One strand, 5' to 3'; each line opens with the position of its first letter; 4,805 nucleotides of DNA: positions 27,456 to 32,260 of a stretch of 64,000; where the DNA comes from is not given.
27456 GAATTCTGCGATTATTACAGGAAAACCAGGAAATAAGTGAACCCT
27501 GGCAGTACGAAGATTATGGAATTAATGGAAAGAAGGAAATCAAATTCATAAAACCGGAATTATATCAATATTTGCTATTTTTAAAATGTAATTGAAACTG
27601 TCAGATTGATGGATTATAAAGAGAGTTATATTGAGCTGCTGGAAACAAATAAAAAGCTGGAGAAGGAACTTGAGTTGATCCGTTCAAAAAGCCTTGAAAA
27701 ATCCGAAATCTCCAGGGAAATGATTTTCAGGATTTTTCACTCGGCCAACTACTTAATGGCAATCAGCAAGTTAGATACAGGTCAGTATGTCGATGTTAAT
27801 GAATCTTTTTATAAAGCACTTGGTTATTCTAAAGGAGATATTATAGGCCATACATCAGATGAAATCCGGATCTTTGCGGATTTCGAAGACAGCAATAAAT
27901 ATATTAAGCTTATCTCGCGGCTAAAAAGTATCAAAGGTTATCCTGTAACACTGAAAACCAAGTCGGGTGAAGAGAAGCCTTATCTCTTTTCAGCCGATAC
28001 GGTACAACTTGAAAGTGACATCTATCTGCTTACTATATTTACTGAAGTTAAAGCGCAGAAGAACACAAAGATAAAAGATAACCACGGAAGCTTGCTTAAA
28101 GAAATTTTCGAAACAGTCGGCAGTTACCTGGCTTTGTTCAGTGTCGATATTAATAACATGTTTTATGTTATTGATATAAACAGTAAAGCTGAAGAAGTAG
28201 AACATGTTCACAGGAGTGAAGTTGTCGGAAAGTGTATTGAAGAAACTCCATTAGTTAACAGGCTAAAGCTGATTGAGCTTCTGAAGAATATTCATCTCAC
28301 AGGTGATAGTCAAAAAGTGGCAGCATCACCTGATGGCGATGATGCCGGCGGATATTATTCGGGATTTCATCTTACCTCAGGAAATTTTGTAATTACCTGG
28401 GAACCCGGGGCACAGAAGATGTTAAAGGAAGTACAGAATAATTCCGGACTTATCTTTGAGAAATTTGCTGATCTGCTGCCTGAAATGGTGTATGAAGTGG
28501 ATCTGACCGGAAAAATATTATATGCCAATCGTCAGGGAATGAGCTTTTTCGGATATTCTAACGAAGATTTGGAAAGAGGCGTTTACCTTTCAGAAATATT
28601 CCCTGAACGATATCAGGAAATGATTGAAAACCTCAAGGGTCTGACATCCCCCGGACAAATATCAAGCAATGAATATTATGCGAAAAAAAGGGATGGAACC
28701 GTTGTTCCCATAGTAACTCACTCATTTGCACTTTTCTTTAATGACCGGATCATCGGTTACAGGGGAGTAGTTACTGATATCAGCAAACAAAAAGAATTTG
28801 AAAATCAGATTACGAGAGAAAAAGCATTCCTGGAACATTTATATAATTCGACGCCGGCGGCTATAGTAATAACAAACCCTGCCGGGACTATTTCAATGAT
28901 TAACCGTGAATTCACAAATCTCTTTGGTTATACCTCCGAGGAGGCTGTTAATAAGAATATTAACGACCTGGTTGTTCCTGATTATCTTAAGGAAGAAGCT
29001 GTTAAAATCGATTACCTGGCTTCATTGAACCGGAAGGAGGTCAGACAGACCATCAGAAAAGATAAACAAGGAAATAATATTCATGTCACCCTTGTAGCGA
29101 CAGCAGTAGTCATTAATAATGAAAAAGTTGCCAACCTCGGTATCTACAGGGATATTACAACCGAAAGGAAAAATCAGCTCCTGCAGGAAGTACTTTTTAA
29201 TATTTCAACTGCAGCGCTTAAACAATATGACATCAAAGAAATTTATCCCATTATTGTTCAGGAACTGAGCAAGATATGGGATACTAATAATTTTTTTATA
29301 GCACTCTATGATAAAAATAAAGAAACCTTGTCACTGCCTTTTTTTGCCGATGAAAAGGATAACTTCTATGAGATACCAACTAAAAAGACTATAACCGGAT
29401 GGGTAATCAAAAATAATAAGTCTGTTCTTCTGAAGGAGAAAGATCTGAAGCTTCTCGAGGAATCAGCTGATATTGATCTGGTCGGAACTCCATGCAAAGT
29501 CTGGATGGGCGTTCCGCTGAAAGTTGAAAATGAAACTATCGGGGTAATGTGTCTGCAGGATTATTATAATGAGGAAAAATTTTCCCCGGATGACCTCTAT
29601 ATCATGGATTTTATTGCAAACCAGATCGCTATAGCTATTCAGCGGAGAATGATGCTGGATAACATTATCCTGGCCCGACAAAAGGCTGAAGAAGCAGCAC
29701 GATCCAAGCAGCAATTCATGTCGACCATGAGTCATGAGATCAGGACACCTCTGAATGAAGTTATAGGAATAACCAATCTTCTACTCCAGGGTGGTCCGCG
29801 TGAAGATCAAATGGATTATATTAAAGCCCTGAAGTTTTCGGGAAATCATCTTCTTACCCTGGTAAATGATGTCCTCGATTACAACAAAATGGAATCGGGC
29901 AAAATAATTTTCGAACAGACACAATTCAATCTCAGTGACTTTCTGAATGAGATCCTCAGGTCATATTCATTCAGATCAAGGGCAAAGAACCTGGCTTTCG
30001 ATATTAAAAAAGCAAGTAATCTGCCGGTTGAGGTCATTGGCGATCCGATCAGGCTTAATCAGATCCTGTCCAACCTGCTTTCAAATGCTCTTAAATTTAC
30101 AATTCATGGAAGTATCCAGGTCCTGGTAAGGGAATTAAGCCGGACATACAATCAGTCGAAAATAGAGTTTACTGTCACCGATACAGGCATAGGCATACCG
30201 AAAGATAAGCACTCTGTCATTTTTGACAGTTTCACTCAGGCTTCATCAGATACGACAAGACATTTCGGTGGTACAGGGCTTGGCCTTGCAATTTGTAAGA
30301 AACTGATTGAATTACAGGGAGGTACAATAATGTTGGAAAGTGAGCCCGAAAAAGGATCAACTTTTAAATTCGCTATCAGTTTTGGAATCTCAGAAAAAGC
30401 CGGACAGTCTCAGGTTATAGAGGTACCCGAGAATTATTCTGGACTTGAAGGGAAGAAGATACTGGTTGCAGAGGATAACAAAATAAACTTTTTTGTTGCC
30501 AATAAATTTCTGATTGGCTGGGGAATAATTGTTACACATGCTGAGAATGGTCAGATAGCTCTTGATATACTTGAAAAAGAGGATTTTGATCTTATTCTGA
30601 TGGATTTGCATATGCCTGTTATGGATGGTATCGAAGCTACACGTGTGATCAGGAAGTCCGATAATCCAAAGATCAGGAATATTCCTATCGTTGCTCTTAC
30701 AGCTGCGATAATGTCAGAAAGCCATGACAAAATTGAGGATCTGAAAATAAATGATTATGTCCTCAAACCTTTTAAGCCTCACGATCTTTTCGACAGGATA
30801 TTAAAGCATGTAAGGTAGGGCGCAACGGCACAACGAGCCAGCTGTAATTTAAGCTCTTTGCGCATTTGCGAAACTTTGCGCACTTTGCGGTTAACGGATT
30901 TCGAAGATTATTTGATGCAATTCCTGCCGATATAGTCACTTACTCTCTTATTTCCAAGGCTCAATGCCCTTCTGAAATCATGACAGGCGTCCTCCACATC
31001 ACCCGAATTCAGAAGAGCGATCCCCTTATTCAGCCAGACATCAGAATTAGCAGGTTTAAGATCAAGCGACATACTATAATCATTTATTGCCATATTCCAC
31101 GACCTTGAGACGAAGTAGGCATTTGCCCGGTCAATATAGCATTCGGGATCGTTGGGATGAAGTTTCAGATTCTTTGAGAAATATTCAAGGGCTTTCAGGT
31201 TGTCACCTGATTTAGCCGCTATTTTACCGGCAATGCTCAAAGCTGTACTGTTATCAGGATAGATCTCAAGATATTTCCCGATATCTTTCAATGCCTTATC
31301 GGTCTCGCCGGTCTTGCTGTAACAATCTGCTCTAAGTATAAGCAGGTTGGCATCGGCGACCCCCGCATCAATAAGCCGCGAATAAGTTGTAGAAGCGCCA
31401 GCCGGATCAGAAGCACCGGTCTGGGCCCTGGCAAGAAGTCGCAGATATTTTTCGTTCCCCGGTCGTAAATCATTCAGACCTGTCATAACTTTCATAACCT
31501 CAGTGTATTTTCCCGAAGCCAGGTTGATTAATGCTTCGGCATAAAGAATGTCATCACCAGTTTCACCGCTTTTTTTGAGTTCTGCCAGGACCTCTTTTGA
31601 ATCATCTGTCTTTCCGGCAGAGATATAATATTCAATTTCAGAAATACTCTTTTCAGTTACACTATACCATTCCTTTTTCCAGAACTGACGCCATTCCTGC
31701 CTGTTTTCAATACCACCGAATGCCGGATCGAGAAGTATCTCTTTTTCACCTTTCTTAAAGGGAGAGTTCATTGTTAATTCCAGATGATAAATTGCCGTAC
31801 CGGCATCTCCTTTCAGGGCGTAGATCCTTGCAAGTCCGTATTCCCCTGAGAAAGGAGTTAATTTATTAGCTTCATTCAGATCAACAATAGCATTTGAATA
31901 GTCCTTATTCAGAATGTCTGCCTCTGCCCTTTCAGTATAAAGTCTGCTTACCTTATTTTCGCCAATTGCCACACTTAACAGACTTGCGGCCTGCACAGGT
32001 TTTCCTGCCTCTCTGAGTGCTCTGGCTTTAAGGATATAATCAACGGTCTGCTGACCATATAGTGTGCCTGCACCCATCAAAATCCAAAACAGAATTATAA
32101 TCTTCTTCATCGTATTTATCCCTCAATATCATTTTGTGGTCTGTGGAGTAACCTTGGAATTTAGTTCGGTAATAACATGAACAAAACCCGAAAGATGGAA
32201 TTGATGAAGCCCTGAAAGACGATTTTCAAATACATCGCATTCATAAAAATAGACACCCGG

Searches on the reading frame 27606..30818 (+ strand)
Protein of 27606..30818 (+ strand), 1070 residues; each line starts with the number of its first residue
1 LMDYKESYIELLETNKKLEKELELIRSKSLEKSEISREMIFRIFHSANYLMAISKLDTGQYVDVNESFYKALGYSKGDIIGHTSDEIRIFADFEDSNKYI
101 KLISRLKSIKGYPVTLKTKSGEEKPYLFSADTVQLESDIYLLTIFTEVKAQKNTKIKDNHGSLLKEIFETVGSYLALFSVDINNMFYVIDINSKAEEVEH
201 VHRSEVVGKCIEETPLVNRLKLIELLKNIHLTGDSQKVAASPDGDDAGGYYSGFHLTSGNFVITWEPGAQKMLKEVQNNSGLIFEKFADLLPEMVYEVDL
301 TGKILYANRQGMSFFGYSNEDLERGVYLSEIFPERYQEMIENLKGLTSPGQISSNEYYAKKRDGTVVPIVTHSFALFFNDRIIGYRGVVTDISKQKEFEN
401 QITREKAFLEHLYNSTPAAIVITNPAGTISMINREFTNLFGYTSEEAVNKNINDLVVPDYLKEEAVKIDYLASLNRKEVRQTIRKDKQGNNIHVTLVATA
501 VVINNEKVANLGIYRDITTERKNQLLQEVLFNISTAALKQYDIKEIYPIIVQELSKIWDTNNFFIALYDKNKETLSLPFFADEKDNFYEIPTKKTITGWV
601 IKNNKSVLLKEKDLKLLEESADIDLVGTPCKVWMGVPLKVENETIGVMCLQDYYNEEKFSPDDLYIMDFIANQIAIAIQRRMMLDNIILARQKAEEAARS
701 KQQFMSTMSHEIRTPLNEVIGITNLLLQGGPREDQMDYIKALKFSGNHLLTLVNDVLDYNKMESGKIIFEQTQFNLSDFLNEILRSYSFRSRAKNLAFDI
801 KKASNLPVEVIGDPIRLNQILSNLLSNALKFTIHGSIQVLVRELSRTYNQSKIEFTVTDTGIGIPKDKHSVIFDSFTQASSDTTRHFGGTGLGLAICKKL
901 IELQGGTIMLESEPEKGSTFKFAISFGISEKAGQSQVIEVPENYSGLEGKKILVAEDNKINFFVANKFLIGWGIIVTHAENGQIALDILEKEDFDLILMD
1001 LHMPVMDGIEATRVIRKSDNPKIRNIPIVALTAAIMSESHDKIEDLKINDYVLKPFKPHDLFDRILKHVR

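Call 43: search_protein_families(library=pfam, proteins=[window:27606-30818:+], max_evalue=0.00001)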
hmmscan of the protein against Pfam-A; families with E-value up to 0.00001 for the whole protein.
window:27606-30818:+ (1070 aa): 12 families
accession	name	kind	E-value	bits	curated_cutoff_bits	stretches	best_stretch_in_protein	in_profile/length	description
PF13426.13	PAS_9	-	6.3e-33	113.6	27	3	417-518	1-102/103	PAS domain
PF02518.31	HATPase_c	-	5.7e-30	104.4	26.4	1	812-924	1-107/111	Histidine kinase-, DNA gyrase B-, and HSP90-like ATPase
PF00989.32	PAS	-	2.6e-25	89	22.6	2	408-516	2-112/113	PAS fold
PF00072.30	Response_reg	-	6.4e-23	81.5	30.2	1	952-1065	1-110/111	Response regulator receiver domain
PF13188.13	PAS_8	-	1.4e-18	66.5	21.8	0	284-334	3-52/65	PAS domain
PF00512.31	HisKA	-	2.6e-16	59.9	26.9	1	700-765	1-66/66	His Kinase A (phospho-acceptor) domain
PF08448.16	PAS_4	-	8.2e-16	58.6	23.1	0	289-396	2-109/110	PAS fold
PF08447.18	PAS_3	-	3e-13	50.3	25.6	0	305-379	2-79/89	PAS fold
PF13185.12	GAF_2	-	5.1e-12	46.6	28.6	1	542-679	3-136/136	GAF domain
PF01590.32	GAF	-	4.1e-11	44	22.4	1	542-678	1-133/133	GAF domain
PF13492.12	GAF_3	-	5.6e-10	40.2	27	1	542-680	1-129/129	GAF domain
PF24820.1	Diguanyl_cycl_sensor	-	1e-06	29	28.1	0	291-369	5-89/109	Diguanylate cyclase-like sensor domain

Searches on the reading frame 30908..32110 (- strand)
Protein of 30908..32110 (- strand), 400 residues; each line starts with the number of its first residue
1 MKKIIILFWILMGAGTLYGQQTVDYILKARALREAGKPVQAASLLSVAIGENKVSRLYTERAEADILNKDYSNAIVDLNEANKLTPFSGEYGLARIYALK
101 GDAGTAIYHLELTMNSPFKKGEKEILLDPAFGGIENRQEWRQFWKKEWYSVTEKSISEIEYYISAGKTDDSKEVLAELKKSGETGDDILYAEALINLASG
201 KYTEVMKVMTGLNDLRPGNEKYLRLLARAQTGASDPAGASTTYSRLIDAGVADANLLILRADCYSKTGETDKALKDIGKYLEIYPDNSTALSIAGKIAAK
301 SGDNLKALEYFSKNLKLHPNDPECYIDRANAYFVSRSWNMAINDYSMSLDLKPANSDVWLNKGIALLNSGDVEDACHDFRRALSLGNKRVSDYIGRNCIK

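Call 43: search_protein_families(library=pfam, proteins=[window:30908-32110:-], max_evalue=0.00001)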
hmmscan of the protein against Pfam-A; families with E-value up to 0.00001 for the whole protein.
window:30908-32110:- (400 aa): 13 families
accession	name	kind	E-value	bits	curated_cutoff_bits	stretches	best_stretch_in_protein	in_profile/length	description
PF07719.23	TPR_2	-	2e-24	84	27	0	357-385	2-30/34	Tetratricopeptide repeat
PF00515.34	TPR_1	-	9.8e-18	63.6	27.8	0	254-287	1-34/34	Tetratricopeptide repeat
PF14559.12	TPR_19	-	3.1e-17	63.1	25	0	197-254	2-59/68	Tetratricopeptide repeat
PF13428.12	TPR_14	-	5.6e-16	57.9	23.5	0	255-292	2-39/44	Tetratricopeptide repeat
PF13432.12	TPR_16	-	1.4e-15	57.8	32.7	0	327-384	2-59/65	Tetratricopeptide repeat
PF13371.12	TPR_9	-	4.4e-13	49.5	35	0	297-357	4-64/73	Tetratricopeptide repeat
PF13431.12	TPR_17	-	1.3e-12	47.4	24.4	0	347-376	4-33/34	Tetratricopeptide repeat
PF13181.12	TPR_8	-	1.2e-09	38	25.7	0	255-287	2-34/34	Tetratricopeptide repeat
PF13424.12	TPR_12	-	8.3e-09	36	30.1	0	250-285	41-76/77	Tetratricopeptide repeat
PF12895.13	ANAPC3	-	1e-08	35.7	27.2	0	242-298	11-66/82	Anaphase-promoting complex, cyclosome, subunit 3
PF13174.12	TPR_6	-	1.6e-08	35.1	26.3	0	259-286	5-32/33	Tetratricopeptide repeat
PF13414.12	TPR_11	-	1.3e-07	31.6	26.8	0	338-370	10-42/42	TPR repeat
PF23914.1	TPR_CcmH_CycH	-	4e-06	27.2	42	0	269-322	102-155/158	Cytochrome c-type biogenesis protein H TPR domain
